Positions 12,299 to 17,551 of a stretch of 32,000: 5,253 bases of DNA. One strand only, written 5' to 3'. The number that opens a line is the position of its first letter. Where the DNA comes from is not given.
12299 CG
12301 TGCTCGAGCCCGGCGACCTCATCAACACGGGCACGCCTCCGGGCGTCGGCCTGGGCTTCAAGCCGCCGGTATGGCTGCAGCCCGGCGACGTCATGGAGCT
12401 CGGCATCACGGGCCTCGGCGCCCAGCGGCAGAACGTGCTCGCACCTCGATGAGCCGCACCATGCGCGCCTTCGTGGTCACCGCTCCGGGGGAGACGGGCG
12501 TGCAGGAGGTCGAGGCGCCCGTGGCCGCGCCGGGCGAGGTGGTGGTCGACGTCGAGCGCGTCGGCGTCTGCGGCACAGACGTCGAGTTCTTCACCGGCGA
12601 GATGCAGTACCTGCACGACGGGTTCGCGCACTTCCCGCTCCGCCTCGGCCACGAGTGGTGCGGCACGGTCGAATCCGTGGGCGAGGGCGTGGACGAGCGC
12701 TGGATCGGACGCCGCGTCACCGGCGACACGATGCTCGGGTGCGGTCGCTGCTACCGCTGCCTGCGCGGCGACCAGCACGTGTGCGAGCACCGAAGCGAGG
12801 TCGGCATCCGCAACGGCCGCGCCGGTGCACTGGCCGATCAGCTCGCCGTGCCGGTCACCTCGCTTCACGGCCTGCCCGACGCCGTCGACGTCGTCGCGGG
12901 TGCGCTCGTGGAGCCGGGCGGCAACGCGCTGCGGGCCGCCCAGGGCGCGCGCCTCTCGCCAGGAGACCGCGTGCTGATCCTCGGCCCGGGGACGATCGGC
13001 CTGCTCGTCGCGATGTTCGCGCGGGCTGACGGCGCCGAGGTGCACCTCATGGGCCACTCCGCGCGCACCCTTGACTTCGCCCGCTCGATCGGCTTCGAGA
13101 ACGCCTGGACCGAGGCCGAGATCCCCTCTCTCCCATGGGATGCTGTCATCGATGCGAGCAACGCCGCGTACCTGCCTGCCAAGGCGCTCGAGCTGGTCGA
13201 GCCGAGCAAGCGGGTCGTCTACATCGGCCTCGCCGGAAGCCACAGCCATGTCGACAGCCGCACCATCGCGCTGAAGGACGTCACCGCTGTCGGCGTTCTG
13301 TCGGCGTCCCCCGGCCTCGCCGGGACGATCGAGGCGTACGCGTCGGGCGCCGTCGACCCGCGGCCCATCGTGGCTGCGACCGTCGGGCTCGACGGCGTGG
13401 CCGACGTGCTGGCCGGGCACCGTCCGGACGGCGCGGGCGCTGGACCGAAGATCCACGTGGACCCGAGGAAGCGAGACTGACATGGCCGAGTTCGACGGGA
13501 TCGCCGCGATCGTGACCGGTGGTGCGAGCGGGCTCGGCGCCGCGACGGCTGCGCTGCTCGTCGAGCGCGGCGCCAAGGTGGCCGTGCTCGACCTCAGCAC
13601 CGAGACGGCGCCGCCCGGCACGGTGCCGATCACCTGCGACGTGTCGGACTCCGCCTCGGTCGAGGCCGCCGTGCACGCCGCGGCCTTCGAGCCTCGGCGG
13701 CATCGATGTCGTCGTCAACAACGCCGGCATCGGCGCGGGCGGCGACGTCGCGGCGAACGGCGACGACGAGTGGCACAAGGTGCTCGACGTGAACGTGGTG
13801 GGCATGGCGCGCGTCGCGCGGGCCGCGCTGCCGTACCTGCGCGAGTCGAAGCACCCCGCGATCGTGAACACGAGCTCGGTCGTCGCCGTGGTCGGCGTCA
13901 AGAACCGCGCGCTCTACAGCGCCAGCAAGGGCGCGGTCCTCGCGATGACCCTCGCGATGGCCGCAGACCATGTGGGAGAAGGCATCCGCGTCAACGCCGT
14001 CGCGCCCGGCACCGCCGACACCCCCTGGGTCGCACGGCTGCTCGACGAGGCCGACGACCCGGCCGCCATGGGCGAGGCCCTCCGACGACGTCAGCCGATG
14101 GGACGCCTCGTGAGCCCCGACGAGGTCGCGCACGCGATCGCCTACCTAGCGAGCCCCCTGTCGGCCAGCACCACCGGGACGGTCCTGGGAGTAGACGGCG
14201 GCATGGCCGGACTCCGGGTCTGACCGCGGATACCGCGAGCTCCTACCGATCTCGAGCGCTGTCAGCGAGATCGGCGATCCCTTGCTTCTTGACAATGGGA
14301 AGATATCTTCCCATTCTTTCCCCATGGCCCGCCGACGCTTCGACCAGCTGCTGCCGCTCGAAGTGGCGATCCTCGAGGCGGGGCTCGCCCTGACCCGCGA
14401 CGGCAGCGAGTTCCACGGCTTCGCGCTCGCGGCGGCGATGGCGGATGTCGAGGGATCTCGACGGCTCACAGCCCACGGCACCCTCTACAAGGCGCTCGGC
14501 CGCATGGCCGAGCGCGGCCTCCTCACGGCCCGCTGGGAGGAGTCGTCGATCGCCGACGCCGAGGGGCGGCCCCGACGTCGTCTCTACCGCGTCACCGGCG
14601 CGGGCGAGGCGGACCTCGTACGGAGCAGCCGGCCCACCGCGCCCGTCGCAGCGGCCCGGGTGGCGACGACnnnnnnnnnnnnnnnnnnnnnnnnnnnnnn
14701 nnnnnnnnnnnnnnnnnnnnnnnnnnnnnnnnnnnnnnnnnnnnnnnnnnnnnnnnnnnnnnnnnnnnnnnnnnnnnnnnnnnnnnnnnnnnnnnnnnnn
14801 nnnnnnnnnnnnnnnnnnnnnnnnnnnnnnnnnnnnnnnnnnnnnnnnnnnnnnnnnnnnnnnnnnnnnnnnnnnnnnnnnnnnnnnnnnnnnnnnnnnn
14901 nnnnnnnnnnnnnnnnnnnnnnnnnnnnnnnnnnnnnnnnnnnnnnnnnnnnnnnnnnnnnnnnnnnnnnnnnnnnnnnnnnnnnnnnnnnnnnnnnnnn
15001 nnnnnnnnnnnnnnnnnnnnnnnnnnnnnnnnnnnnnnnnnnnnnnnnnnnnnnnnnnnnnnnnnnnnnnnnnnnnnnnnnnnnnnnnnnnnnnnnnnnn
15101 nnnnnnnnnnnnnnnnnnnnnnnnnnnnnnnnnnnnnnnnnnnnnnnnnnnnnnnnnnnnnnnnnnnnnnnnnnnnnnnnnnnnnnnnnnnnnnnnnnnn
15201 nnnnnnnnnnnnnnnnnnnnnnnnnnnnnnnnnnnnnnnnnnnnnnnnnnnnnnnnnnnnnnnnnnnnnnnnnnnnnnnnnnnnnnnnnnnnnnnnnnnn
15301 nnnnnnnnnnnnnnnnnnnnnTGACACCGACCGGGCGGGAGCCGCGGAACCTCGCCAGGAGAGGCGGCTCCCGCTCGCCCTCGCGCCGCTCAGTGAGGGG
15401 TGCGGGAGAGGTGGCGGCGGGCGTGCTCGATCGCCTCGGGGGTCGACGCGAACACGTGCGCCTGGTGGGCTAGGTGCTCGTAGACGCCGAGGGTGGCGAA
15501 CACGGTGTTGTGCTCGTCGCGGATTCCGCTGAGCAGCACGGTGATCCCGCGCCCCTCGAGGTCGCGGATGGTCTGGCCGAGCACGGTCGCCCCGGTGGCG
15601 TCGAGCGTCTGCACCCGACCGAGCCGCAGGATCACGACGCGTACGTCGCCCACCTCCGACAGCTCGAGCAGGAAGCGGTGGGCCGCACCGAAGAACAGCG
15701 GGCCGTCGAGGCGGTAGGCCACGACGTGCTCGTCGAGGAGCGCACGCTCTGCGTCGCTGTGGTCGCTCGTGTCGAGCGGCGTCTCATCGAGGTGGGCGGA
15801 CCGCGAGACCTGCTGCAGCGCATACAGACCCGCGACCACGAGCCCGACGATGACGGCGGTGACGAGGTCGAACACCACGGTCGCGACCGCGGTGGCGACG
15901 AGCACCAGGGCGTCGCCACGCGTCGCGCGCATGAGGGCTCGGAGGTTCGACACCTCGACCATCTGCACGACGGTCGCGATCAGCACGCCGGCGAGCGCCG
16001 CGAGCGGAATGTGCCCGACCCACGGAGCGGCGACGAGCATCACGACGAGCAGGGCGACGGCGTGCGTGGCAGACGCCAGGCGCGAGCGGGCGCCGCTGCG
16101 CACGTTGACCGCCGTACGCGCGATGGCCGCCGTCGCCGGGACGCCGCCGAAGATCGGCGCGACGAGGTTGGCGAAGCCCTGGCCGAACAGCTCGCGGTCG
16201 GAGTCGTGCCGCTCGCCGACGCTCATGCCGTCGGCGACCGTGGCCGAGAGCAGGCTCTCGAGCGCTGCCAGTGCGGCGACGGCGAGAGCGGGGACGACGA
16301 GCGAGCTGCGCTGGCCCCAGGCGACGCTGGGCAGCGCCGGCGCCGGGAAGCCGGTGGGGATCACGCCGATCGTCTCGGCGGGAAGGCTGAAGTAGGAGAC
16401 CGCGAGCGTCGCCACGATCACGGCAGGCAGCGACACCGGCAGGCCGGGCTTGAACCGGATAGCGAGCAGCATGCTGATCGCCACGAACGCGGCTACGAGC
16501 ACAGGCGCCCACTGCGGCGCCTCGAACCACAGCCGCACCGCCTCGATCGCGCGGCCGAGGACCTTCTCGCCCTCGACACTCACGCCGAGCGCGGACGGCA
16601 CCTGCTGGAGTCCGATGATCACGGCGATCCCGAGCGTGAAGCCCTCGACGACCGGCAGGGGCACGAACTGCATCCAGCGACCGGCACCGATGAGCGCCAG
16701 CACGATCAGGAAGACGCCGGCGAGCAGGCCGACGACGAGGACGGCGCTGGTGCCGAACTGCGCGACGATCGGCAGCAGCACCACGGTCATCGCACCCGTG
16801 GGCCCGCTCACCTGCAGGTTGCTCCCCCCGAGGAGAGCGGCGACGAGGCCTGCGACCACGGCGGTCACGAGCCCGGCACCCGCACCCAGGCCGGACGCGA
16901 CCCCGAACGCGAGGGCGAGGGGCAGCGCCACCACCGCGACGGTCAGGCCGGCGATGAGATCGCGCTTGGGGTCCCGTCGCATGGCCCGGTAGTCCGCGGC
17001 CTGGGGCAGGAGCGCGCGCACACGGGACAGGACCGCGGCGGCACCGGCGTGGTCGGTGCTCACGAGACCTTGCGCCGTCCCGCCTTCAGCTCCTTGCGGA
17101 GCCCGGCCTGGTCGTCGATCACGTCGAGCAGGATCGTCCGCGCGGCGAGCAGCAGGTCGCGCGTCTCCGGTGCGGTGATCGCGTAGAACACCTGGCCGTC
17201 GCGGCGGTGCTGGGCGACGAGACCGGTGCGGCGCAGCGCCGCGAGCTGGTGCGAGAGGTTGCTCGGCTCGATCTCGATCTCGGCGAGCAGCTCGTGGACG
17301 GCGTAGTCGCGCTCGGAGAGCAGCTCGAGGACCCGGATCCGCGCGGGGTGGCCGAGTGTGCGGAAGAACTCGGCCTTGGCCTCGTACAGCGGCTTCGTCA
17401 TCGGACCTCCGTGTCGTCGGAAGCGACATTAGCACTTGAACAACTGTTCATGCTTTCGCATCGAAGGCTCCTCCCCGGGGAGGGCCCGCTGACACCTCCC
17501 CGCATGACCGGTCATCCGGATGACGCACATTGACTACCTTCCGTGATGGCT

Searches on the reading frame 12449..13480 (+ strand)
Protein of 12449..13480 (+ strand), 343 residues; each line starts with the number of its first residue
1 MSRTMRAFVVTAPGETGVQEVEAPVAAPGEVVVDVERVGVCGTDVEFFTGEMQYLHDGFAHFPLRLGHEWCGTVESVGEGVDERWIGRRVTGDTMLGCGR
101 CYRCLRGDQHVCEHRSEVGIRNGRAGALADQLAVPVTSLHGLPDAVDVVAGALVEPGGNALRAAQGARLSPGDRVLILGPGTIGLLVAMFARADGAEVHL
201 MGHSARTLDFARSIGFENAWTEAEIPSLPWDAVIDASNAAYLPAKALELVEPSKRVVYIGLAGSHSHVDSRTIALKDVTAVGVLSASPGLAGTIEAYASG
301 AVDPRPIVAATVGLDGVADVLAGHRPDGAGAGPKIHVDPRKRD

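Call 34: find_encoding_contigs(protein=window:12449-13480:+, flank=10000, max_places=4)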
Protein window:12449-13480:+ (343 aa): 1 contig read that carries it; 1 place shown.
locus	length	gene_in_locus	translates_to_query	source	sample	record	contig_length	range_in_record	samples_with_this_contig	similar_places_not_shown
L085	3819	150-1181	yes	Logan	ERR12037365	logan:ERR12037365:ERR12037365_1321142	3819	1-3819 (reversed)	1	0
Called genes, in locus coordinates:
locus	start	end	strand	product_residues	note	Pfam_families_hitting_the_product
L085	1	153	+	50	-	?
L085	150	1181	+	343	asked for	PF08240:ADH_N, PF00107:ADH_zinc_N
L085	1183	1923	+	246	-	PF00106:adh_short, PF08659:KR, PF01370:Epimerase, PF13561:adh_short_C2, PF23441:SDR (weak)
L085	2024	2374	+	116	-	PF03551:PadR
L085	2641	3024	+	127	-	-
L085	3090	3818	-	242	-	?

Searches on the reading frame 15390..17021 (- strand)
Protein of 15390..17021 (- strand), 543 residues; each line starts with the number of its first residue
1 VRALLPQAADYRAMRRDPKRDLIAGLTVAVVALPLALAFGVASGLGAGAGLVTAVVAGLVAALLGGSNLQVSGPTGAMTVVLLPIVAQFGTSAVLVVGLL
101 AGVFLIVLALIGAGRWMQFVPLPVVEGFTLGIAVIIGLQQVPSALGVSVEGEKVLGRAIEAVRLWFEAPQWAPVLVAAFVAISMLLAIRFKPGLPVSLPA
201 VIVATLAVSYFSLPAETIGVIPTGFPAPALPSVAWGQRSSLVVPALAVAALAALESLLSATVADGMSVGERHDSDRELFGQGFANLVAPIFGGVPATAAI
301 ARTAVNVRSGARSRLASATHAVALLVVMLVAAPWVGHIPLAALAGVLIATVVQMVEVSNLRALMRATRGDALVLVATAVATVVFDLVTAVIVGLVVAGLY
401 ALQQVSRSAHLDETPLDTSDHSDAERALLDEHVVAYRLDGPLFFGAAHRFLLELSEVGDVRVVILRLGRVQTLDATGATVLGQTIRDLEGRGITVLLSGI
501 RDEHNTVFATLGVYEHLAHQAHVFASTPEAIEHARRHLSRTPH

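Call 38: search_protein_families(library=pfam, max_evalue=0.001, proteins=[window:15390-17021:-])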
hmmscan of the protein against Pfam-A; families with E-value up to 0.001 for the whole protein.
window:15390-17021:- (543 aa): 2 families
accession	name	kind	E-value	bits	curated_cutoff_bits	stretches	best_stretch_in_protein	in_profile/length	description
PF00916.26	Sulfate_transp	-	3e-72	243.9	23.2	1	20-377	3-380/380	Sulfate permease family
PF01740.26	STAS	-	3.4e-13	49.7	22.6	1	431-529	8-105/106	STAS domain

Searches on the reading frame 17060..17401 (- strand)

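Call 38: search_protein_families(library=pfam, max_evalue=0.001, proteins=[window:17060-17401:-])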
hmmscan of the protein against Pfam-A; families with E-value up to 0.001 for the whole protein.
window:17060-17401:- (113 aa): 2 families
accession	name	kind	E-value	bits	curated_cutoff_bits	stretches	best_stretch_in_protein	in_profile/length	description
PF01022.26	HTH_5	-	2.8e-12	46.7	22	1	18-62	1-45/47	Bacterial regulatory protein, arsR family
PF12840.13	HTH_20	-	6.7e-07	29.6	27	1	16-64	1-50/51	Helix-turn-helix domain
